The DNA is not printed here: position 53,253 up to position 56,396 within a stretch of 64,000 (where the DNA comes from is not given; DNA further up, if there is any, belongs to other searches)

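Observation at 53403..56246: Full-length P-type ATPase homolog in which every catalytic signature is degenerate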

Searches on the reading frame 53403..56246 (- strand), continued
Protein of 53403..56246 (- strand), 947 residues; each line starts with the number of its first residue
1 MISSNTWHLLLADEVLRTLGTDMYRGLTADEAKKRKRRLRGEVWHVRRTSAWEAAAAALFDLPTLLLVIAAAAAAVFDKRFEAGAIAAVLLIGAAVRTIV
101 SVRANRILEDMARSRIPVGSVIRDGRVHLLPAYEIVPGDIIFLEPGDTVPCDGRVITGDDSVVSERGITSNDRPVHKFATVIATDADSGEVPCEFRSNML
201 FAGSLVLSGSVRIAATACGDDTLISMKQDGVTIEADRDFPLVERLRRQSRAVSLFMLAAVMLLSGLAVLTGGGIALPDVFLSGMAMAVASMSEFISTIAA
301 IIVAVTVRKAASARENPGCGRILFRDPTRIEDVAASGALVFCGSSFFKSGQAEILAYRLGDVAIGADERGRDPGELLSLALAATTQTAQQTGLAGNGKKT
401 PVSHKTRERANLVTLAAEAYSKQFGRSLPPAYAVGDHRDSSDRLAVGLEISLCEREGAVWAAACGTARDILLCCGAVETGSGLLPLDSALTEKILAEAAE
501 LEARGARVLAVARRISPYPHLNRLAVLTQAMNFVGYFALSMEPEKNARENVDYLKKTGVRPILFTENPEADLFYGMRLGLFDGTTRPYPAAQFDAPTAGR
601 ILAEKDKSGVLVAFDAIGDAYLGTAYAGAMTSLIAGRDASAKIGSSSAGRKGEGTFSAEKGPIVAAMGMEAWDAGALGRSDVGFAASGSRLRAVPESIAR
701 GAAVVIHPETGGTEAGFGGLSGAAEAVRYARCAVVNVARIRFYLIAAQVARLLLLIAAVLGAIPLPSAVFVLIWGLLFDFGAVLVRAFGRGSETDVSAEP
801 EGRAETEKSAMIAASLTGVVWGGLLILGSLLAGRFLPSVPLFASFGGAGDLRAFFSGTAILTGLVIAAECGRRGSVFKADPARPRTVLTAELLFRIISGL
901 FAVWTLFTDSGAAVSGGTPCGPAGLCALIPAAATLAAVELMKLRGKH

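Call 6: find_homologous_proteins(query=window:53403-56246:-)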
Query window:53403-56246:- (947 aa): 957 proteins with E <= 0.001 among 8000 candidates; the best 120 are listed.
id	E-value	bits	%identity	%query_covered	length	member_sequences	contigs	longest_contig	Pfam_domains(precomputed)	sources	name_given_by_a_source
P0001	0.0e+0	2027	99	100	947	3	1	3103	PF00690.32,PF00122.26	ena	-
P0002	0.0e+0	1444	73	100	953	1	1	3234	PF00690.32,PF00122.26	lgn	-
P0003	0.0e+0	1431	71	100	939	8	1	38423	PF00690.32,PF00122.26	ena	-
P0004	0.0e+0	1363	68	100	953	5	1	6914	PF13246.13,PF00690.32,PF00122.26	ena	-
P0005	0.0e+0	1352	68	100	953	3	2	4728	PF13246.13,PF00690.32,PF00122.26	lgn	-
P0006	0.0e+0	1251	89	69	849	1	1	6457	PF11799.14,PF00690.32,PF00122.26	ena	-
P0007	0.0e+0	1207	62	100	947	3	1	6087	PF00122.26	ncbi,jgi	jgi:Ca2+-transporting ATPase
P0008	0.0e+0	1195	62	100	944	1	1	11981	PF00122.26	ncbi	-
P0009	0.0e+0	1176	62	100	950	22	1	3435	PF13246.13,PF00122.26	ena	-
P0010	6.5e-298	1009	55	99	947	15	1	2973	PF00690.32,PF00122.26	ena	-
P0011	4.1e-293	993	54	100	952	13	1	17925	PF00690.32,PF00122.26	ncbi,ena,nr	ncbi:MAG: cation-transporting P-type ATPase [Clostridia bacterium]|nr:cation-transporting P-type ATP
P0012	5.1e-293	993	54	99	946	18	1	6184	PF00690.32,PF00122.26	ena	-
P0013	5.8e-284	963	55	100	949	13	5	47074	PF00690.32,PF00122.26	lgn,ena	-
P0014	5.2e-240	817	46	99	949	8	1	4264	PF00690.32,PF00122.26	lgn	-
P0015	4.1e-236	804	45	99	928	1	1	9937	PF00690.32,PF00122.26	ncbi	-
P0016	9.5e-232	790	46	98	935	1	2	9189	PF00690.32,PF00122.26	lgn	-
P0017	2.5e-231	788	45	100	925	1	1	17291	PF13246.13,PF00690.32,PF00122.26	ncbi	-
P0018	5.5e-228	777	45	100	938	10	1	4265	PF00690.32,PF00122.26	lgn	-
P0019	5.5e-228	777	44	100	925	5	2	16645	PF13246.13,PF00690.32,PF00122.26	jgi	-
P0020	4.1e-227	775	44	100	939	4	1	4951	PF00690.32,PF00122.26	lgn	-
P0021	7.1e-222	757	43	100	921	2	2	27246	PF00690.32,PF00122.26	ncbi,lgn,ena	-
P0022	1.1e-221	757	44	100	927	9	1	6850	PF00690.32,PF00122.26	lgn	-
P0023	6.6e-220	751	44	100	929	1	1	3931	PF00690.32,PF00122.26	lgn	-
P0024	1.1e-213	730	42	100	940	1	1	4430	PF00690.32,PF00122.26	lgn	-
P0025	2.9e-212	725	46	92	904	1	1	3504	PF00690.32,PF00122.26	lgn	-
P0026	4.1e-211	722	42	100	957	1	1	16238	PF13246.13,PF00690.32,PF00122.26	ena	-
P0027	6.0e-208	711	41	100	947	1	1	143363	PF13246.13,PF00690.32,PF00122.26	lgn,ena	-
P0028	2.0e-207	709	42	100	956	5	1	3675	PF13246.13,PF00690.32,PF00122.26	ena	-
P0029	1.9e-203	696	43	99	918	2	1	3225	PF00690.32,PF00122.26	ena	-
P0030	2.5e-203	696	42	100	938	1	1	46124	PF00690.32,PF00122.26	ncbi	-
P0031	3.4e-203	695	43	99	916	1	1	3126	PF00690.32,PF00122.26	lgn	-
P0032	3.8e-203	695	45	83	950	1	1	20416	PF13246.13,PF00690.32,PF00122.26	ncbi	-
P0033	3.6e-202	692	41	100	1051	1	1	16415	PF00690.32,PF00122.26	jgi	-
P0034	1.0e-201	690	43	99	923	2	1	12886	PF00690.32,PF00122.26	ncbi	-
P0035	1.9e-201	690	42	99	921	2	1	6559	PF00689.27,PF00690.32,PF00122.26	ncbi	-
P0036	6.2e-201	688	44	97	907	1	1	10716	PF00690.32,PF00122.26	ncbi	-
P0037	6.5e-201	688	42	100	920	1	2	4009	PF00690.32,PF00122.26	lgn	-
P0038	1.4e-200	687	42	100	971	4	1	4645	PF13246.13,PF00690.32,PF00122.26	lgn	-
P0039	1.7e-200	686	42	99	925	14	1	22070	PF00690.32,PF00122.26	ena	-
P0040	4.1e-200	685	44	93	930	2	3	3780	PF00690.32,PF00122.26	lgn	-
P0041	9.9e-200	684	42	98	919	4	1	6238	PF00690.32,PF00122.26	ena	-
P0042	4.7e-199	682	45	95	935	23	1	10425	PF00690.32,PF00122.26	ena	-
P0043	1.7e-198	680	42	100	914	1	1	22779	PF00690.32,PF00122.26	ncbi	-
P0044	2.3e-198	679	45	83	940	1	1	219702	PF13246.13,PF00690.32,PF00122.26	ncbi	-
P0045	6.0e-198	678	43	100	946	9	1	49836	PF00690.32,PF00122.26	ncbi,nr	ncbi:MAG: cation-transporting P-type ATPase [Clostridia bacterium]|nr:cation-transporting P-type ATP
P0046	6.7e-197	675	42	99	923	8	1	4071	PF00690.32,PF00122.26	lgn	-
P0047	9.6e-197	674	42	99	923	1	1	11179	PF00689.27,PF00690.32,PF00122.26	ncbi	-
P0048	1.8e-196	673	42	99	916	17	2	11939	PF00690.32,PF00122.26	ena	-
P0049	5.1e-196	672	44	95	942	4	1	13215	PF00690.32,PF00122.26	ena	-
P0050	7.3e-196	671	41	100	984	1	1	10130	PF13246.13,PF00690.32,PF00122.26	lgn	-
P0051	8.6e-196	671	41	99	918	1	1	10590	PF00689.27,PF00690.32,PF00122.26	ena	-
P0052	2.4e-195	669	43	100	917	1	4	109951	PF00690.32,PF00122.26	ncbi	-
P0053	1.1e-194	667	42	98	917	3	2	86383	PF00690.32,PF00122.26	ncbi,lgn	-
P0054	2.5e-194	666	42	98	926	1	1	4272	PF00690.32,PF00122.26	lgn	-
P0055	6.3e-194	665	42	98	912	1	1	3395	PF00690.32,PF00122.26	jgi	-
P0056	1.0e-193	664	42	99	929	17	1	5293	PF00689.27,PF00690.32,PF00122.26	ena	-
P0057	1.8e-193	663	42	99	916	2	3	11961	PF00690.32,PF00122.26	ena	-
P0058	2.5e-193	663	43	94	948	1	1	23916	PF00690.32,PF00122.26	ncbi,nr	ncbi:MAG: cation-transporting P-type ATPase [Clostridia bacterium]|nr:cation-transporting P-type ATP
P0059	3.2e-193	662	42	99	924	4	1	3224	PF00690.32,PF00122.26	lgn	-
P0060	3.2e-193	662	42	98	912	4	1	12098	PF00690.32,PF00122.26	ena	-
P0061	1.1e-192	661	42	99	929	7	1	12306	PF00689.27,PF00690.32,PF00122.26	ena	-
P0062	1.1e-192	661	44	93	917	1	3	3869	PF00690.32,PF00122.26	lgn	-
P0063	5.8e-190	652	41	99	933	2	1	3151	PF00689.27,PF00690.32,PF00122.26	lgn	-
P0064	9.2e-189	648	45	88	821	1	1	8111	PF00690.32,PF00122.26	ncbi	ncbi:MAG: cation-transporting P-type ATPase, partial [Eubacteriales bacterium]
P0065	3.6e-188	646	42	99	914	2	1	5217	PF00690.32,PF00122.26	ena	-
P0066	1.2e-187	644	41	100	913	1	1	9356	PF00690.32,PF00122.26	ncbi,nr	ncbi:MAG: cation-transporting P-type ATPase [Clostridia bacterium]|nr:cation-transporting P-type ATP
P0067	3.2e-186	639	41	98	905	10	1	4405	PF00690.32,PF00122.26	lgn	-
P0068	2.3e-185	636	41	100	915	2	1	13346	PF00690.32,PF00122.26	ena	-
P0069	4.4e-185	635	39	97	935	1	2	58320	PF13246.13,PF00690.32,PF00122.26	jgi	-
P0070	3.1e-184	633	40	99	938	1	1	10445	PF00690.32,PF00122.26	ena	-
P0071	1.3e-183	631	40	99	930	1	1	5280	PF00690.32,PF00122.26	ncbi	-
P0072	4.5e-182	625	40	100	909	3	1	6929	PF00690.32,PF00122.26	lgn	-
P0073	8.8e-181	621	39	99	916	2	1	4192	PF00690.32,PF00122.26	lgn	-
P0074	4.3e-180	619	39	99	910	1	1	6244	PF00690.32,PF00122.26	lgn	-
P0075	1.2e-179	617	39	99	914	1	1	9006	PF00690.32,PF00122.26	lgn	-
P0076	1.1e-178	614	39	99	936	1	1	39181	PF00690.32,PF00122.26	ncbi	ncbi:MAG: cation-transporting P-type ATPase [Eubacteriales bacterium]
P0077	3.4e-178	613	40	99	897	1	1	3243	PF00690.32,PF00122.26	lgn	-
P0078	4.7e-177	609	38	100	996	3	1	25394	PF00690.32,PF00122.26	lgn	-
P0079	4.0e-176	606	37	99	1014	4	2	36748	PF00690.32,PF00122.26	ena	-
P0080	1.1e-175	604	40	100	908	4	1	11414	PF13246.13,PF00690.32,PF00122.26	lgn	-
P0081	1.3e-173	597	39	99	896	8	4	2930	PF00690.32,PF00122.26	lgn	-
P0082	2.4e-172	593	38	100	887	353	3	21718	PF00690.32,PF00122.26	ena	-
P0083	4.7e-171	589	38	100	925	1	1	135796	PF00690.32,PF00122.26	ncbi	-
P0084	1.1e-170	588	38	99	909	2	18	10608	PF00690.32,PF00122.26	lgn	-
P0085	1.0e-169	585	37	100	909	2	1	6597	PF00690.32,PF00122.26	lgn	-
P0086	2.4e-169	583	38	98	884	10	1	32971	PF00690.32,PF00122.26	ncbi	-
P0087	2.9e-168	580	37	99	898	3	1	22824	PF13246.13,PF00690.32,PF00122.26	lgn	-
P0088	2.9e-168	580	37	97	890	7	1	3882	PF00122.26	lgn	-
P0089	9.2e-165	568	37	100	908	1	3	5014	PF00690.32,PF00122.26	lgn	-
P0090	4.9e-163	562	38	98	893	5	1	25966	PF00690.32,PF00122.26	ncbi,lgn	-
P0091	1.1e-156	542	40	86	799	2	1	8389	PF00122.26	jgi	-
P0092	2.2e-138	481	36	99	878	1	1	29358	PF00690.32,PF00122.26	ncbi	-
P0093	3.8e-136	474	33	99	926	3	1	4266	PF00689.27,PF00690.32,PF00122.26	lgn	-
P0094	6.1e-134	466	33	99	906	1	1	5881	PF00689.27,PF00690.32,PF00122.26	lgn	-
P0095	1.9e-131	458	37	83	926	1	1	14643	PF00690.32,PF00122.26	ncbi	-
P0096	1.2e-125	439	32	100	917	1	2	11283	PF00689.27,PF00690.32,PF00122.26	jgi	-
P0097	4.6e-124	434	32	99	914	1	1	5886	PF00690.32,PF00122.26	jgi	-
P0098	1.6e-119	419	33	88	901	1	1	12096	PF00690.32,PF00122.26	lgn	-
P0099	4.4e-116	407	35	84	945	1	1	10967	PF00690.32,PF00122.26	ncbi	-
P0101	4.2e-111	391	32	93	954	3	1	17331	PF00690.32,PF00122.26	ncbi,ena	-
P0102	7.5e-107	377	31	92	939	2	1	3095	PF00690.32,PF00122.26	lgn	-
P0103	2.7e-106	375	32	99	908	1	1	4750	PF00690.32,PF00122.26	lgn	-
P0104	1.3e-87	313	32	83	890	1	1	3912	PF13246.13,PF00690.32,PF00122.26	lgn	-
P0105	3.4e-51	192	26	99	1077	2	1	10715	PF13246.13,PF00689.27,PF00690.32,PF00122.26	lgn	-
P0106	5.2e-48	182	25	99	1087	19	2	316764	PF13246.13,PF00689.27,PF00690.32,PF00122.26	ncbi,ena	-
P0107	3.0e-36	143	26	82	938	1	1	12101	PF00702.33,PF13246.13,PF00689.27,PF00690.32,PF00122.26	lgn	-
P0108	1.4e-34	137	32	34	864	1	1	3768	PF00702.33,PF13246.13,PF00689.27,PF00690.32,PF00122.26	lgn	-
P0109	2.0e-34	137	31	34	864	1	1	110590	PF00702.33,PF13246.13,PF00689.27,PF00690.32,PF00122.26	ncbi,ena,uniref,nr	ncbi:cation-translocating P-type ATPase [Anaerotignum lactatifermentans]|uniref:cation-translocating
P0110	3.0e-34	136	31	34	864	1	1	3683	PF00702.33,PF13246.13,PF00689.27,PF00690.32,PF00122.26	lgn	-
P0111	4.5e-34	136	27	40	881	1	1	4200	PF00689.27,PF00690.32,PF00122.26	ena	-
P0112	1.3e-33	134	31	34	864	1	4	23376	PF00702.33,PF13246.13,PF00689.27,PF00690.32,PF00122.26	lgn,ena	-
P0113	1.4e-33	134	31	34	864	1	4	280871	PF00702.33,PF13246.13,PF00689.27,PF00690.32,PF00122.26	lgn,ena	-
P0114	3.9e-33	133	26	88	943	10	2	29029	PF00702.33,PF13246.13,PF00689.27,PF00690.32,PF00122.26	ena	-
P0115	7.0e-33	132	31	34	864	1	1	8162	PF00702.33,PF13246.13,PF00689.27,PF00690.32,PF00122.26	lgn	-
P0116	9.4e-32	128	25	82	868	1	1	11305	PF00702.33,PF13246.13,PF00689.27,PF00690.32,PF00122.26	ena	-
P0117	2.1e-31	127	25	82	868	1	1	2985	PF00702.33,PF13246.13,PF00689.27,PF00690.32,PF00122.26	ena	-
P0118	2.5e-31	127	25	82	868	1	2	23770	PF00702.33,PF13246.13,PF00689.27,PF00690.32,PF00122.26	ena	-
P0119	2.5e-31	127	25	82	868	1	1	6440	PF00702.33,PF13246.13,PF00689.27,PF00690.32,PF00122.26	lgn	-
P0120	3.5e-31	126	25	82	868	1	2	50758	PF00702.33,PF13246.13,PF00689.27,PF00690.32,PF00122.26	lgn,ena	-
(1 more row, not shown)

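Call 16: find_related_loci(query=A1, collection=genome_contigs, flank=8000)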
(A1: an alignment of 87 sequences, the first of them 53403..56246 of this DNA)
Query A1 (947 aa) in genome_contigs; peptide patterns used: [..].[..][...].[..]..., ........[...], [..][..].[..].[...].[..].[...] (x = any residue, [..] = any of these).
385 stretches matched a pattern; 46 encode a relative of the query (tblastn E <= 1e-3); 45 distinct loci.
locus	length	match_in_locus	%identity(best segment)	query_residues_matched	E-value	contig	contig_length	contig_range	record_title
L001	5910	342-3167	54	1-942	0e+0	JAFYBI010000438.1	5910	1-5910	MAG: Clostridia bacterium isolate RGIG6935 Sheep_Rumen.Co__c3979363, whole genome shotgun sequence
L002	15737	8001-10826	54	1-942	0e+0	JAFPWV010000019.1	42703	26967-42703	MAG: Clostridia bacterium isolate RGIG1547 Goat_Abomasum-5__c64662, whole genome shotgun sequence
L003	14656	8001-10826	55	1-942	0e+0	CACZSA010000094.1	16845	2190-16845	MAG: uncultured Ruminococcus sp. isolate RUG12898 genome assembly, contig: RUG12898_asm_94, whole genome shotgun sequenc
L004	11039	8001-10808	55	1-943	0e+0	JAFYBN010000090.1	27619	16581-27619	MAG: Clostridia bacterium isolate RGIG6940 Sheep_Rumen.Co__c3288039, whole genome shotgun sequence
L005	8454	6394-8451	69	1-675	0e+0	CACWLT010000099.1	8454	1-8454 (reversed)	MAG: uncultured Ruminococcus sp. isolate RUG10688 genome assembly, contig: RUG10688_asm_99, whole genome shotgun sequenc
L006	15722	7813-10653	54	1-947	0e+0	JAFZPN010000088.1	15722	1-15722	MAG: Clostridia bacterium isolate RGIG7980 Water_buffalos_Rumen-1__c545497, whole genome shotgun sequence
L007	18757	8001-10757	45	1-947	0e+0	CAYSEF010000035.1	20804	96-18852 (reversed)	MAG TPA_asm: uncultured Ruminococcus sp. isolate SRP350583_co2_77 genome assembly, contig: NODE_3618_length_20804_cov_30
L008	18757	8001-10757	44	1-946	0e+0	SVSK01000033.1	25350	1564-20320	MAG: Oscillospiraceae bacterium isolate SIG667 NODE_38405_length_25350_cov_7.043690, whole genome shotgun sequence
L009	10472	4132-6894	45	1-942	0e+0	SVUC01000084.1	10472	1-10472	MAG: Oscillospiraceae bacterium isolate SIG711 NODE_102446_length_10472_cov_1.597487, whole genome shotgun sequence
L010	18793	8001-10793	44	1-947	0e+0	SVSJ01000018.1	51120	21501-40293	MAG: Oscillospiraceae bacterium isolate SIG666 NODE_15416_length_51120_cov_3.290373, whole genome shotgun sequence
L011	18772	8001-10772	62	1-925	0e+0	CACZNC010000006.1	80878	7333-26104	MAG: uncultured Ruminococcus sp. isolate RUG12770 genome assembly, contig: RUG12770_asm_6, whole genome shotgun sequence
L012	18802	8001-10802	42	1-946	0e+0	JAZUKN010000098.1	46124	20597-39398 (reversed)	MAG: Eubacteriales bacterium isolate T1900045249_TH20190019.MAGScoT_cleanbin_000010 SGB_5724_k141_4910326, whole genome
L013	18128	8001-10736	43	1-939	0e+0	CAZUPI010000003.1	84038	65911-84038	MAG TPA_asm: uncultured Ruminococcus sp. isolate SRP222994_co1_84 genome assembly, contig: NODE_329_length_84038_cov_5.8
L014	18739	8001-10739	42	1-945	0e+0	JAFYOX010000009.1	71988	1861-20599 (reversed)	MAG: Clostridia bacterium isolate RGIG7288 Water_buffalos_Cecum-4__c45586, whole genome shotgun sequence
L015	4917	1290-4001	40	1-943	0e+0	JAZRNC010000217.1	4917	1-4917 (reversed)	MAG: Eubacteriales bacterium isolate T1900045414_YK20190104.MAGScoT_cleanbin_000025 SGB_7022_k141_2046268, whole genome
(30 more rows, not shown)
